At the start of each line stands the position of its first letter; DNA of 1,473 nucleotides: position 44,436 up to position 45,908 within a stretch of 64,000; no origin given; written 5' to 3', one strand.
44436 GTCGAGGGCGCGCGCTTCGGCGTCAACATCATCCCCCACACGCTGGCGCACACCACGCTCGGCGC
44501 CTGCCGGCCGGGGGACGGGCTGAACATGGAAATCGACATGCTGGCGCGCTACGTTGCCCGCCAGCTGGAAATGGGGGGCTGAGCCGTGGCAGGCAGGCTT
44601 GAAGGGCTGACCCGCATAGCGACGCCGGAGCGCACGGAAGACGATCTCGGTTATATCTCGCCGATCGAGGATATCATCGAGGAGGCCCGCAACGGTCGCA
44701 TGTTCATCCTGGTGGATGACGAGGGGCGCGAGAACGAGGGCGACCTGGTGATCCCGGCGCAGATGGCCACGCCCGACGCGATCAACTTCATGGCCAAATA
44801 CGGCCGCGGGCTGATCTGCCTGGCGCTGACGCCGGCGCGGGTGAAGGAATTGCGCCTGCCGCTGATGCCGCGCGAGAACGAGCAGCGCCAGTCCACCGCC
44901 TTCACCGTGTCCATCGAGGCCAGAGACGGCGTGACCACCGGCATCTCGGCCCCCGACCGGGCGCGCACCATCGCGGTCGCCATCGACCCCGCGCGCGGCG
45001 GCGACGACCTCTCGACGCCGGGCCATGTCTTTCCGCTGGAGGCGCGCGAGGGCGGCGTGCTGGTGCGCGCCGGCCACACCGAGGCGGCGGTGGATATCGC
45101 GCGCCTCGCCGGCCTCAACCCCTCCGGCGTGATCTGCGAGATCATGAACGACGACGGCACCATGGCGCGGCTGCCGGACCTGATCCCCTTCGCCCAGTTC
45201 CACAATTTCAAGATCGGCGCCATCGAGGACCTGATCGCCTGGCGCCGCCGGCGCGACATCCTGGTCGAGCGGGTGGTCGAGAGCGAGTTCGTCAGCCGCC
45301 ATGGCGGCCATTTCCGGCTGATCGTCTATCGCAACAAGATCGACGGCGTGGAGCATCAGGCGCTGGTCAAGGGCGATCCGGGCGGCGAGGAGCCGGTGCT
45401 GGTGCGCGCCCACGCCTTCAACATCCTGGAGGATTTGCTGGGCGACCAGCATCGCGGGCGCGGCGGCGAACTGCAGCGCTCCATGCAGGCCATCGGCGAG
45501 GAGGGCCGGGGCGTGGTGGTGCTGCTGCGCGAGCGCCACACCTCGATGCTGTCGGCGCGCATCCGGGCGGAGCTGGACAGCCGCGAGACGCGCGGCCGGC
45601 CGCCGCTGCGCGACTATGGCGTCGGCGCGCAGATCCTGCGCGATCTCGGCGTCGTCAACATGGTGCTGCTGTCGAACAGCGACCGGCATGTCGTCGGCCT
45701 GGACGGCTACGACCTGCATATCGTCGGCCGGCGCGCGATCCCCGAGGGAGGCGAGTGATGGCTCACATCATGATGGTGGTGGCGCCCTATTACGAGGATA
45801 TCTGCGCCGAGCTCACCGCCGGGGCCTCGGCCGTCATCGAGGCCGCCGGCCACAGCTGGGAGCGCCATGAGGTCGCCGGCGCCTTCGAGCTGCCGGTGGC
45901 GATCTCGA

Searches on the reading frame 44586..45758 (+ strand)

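Call 96: search_protein_families(library=pfam, proteins=[window:44586-45758:+], max_evalue=0.01)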
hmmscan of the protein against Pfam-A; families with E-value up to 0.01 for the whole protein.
window:44586-45758:+ (390 aa): 2 families
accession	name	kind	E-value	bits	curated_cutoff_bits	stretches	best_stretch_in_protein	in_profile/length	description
PF00926.24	DHBP_synthase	-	4.2e-82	274.7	26.4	1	28-219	1-191/191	3,4-dihydroxy-2-butanone 4-phosphate synthase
PF00925.25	GTP_cyclohydro2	-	1.8e-39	135.4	23.3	1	228-383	1-164/165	GTP cyclohydrolase II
